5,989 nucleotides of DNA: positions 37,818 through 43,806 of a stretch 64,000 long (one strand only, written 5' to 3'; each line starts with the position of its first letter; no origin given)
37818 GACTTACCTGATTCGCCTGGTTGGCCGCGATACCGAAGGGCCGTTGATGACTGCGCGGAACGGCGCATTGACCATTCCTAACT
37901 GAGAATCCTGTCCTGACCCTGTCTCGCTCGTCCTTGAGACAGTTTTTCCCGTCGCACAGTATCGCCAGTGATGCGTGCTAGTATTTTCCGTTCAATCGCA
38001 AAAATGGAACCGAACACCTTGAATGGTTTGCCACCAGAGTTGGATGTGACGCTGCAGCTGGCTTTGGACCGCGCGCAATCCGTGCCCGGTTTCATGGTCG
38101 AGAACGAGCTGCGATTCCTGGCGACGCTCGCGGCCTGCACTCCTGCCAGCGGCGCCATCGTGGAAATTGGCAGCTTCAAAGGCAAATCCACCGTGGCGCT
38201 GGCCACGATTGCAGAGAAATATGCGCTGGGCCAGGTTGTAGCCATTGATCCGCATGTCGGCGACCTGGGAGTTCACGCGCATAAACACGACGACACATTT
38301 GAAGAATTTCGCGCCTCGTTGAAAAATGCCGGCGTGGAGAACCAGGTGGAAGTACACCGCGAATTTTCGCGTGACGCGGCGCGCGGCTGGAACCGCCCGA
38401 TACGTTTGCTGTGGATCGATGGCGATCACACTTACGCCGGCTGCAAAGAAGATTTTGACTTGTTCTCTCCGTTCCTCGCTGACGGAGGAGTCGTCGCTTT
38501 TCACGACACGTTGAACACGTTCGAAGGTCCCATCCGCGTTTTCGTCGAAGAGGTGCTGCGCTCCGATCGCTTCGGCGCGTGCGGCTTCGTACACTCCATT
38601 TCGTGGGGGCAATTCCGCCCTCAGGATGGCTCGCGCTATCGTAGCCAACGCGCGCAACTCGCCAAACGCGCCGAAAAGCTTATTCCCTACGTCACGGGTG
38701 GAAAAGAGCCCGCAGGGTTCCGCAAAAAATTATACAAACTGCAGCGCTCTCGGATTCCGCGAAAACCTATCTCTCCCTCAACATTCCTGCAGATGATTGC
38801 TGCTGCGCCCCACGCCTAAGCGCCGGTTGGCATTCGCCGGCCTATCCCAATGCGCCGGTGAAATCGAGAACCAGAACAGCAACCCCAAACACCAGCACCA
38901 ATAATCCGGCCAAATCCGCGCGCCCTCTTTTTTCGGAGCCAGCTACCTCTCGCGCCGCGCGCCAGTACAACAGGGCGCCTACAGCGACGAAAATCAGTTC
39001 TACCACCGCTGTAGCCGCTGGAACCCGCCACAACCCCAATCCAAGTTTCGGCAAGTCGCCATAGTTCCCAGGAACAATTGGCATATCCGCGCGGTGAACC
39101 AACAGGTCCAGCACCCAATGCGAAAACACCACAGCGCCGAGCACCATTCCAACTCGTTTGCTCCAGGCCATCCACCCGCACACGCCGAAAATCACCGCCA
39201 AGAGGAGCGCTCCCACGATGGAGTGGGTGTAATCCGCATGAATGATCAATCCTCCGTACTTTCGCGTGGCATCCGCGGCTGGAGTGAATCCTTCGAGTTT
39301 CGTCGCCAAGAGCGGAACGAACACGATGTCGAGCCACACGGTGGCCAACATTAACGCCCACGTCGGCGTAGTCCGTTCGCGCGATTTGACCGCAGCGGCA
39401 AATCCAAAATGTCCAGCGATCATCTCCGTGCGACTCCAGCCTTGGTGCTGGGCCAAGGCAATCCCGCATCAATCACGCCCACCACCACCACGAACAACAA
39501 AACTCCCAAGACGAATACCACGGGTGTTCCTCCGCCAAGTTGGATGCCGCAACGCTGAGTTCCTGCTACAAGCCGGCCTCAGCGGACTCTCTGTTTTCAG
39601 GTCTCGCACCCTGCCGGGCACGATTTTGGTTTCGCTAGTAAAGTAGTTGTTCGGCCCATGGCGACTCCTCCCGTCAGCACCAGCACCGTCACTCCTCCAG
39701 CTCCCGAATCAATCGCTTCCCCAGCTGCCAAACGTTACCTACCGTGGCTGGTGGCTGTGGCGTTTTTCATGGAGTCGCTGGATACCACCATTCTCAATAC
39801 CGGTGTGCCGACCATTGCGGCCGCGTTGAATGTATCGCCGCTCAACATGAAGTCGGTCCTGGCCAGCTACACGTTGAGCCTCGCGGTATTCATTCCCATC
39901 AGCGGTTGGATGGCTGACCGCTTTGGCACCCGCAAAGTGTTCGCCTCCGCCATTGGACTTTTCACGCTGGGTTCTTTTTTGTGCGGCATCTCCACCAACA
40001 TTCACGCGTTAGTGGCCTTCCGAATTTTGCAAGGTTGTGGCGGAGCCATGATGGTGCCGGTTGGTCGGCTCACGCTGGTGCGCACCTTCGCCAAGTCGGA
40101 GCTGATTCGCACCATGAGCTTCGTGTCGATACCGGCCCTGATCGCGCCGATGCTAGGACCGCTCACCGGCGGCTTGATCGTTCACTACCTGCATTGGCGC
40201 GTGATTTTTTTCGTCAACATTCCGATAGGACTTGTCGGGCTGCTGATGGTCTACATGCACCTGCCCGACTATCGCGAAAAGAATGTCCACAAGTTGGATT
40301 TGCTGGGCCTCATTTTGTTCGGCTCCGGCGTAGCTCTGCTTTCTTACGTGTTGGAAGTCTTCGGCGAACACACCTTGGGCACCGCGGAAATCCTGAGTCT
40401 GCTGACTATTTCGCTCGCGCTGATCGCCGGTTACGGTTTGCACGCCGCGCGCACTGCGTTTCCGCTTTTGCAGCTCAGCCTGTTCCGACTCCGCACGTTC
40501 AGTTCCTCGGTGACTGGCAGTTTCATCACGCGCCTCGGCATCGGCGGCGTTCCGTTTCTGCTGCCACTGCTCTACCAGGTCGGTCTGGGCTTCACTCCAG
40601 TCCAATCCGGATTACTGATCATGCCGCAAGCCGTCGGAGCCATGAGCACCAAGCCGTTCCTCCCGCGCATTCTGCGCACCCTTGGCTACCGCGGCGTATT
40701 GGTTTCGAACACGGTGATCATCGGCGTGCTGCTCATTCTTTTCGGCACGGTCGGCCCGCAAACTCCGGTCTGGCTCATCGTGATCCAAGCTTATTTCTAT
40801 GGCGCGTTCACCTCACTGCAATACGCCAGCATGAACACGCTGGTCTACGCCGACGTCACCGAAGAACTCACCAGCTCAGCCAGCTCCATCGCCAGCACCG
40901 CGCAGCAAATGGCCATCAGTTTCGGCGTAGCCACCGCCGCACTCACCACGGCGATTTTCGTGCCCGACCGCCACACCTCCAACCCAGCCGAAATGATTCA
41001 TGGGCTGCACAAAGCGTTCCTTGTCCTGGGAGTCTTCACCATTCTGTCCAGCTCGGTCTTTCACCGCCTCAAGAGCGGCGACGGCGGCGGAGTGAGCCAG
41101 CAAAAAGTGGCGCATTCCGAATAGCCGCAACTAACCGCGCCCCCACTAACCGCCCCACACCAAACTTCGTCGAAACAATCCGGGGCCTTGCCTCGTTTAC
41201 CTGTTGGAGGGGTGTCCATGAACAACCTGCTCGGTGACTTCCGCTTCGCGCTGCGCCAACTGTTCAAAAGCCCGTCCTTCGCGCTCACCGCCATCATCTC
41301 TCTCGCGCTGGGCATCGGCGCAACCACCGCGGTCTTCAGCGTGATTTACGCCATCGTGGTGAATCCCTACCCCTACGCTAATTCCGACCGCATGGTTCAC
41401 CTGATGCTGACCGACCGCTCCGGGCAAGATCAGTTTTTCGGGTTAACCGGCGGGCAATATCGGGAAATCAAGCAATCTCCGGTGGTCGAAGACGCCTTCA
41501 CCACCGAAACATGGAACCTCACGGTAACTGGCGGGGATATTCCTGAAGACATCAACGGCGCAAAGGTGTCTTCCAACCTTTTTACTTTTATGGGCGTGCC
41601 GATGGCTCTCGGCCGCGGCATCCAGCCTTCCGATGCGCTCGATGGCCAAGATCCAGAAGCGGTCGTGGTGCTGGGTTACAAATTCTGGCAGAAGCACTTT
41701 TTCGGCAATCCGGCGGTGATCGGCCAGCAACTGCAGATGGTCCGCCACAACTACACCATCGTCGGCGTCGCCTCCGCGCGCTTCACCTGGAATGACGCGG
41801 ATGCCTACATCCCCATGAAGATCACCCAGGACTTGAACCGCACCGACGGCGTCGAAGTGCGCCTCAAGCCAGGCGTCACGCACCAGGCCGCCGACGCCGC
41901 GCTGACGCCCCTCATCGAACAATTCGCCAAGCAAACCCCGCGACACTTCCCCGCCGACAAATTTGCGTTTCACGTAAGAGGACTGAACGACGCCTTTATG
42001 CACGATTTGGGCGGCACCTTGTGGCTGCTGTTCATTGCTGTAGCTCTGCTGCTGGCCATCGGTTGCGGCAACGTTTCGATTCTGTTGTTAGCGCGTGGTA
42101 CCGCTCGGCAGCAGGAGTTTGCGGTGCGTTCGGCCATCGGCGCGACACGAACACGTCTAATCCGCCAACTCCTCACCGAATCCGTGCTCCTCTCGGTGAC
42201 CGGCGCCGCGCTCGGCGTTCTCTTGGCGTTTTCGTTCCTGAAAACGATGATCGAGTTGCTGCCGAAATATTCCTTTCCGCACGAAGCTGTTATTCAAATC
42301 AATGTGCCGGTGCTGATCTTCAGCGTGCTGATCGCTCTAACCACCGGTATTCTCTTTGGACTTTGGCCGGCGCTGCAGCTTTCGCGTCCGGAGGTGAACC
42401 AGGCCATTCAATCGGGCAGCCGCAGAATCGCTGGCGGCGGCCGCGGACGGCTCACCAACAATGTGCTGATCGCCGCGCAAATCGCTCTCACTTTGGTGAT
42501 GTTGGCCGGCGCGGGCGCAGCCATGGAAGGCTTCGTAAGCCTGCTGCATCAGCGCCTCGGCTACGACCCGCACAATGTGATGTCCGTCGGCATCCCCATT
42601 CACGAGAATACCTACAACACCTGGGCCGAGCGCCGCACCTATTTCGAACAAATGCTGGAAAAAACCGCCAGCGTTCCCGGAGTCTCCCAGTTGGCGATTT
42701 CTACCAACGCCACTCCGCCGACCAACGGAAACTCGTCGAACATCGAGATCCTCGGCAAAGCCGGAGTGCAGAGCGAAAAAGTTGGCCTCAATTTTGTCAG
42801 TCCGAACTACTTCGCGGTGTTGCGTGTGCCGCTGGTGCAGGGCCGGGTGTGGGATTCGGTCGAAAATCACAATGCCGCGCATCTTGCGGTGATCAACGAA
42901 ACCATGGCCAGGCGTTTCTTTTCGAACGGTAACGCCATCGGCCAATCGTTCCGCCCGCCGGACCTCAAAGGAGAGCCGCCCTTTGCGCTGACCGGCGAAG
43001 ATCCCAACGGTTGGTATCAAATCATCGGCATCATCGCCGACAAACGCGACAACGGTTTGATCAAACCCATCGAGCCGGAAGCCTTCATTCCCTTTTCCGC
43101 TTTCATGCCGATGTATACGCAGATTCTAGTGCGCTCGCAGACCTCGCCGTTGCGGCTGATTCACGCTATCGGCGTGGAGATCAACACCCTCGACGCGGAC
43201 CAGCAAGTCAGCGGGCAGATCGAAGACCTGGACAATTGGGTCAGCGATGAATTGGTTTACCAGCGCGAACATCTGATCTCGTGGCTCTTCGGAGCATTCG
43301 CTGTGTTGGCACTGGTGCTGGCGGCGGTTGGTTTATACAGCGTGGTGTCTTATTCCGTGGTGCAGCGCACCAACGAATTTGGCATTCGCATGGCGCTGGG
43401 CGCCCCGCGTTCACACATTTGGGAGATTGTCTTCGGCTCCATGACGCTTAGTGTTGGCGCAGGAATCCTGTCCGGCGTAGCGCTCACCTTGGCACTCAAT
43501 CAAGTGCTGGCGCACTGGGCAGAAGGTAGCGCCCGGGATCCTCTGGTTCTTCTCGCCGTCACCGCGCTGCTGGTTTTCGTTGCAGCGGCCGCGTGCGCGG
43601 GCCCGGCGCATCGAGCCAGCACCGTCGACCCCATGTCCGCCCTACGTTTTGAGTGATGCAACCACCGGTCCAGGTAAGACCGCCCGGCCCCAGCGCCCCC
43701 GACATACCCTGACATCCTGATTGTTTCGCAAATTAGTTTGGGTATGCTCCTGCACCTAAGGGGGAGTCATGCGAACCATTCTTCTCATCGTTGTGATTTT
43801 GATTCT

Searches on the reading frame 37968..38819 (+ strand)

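Call 58: search_protein_families(library=pfam, proteins=[window:37968-38819:+], max_evalue=0.00001)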
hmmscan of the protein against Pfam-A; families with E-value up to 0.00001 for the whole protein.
window:37968-38819:+ (283 aa): 1 family
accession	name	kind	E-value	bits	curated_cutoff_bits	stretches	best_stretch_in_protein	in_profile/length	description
PF13578.12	Methyltransf_24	-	2.1e-26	93.3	26.3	1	65-181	1-105/105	Methyltransferase domain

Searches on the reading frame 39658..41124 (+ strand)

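Call 58: search_protein_families(library=pfam, proteins=[window:39658-41124:+], max_evalue=0.00001)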
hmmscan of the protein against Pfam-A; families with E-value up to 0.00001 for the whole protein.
window:39658-41124:+ (488 aa): 2 families
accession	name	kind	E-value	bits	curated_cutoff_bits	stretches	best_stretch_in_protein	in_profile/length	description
PF07690.21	MFS_1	-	2.7e-47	161.8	33.4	1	33-423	2-346/347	Major Facilitator Superfamily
PF05977.19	MFS_3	-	8.8e-06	24.9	27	1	36-200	19-188/524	Transmembrane secretion effector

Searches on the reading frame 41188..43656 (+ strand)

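Call 58: search_protein_families(library=pfam, proteins=[window:41188-43656:+], max_evalue=0.00001)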
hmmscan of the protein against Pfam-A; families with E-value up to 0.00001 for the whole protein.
window:41188-43656:+ (822 aa): 2 families
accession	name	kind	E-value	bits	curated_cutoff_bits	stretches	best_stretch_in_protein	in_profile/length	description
PF12704.14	MacB_PCD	-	2.3e-39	136.3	27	2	33-241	2-206/207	MacB-like periplasmic core domain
PF02687.27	FtsX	-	2.7e-25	89.2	25.5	2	283-401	2-118/120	FtsX-like permease C-terminal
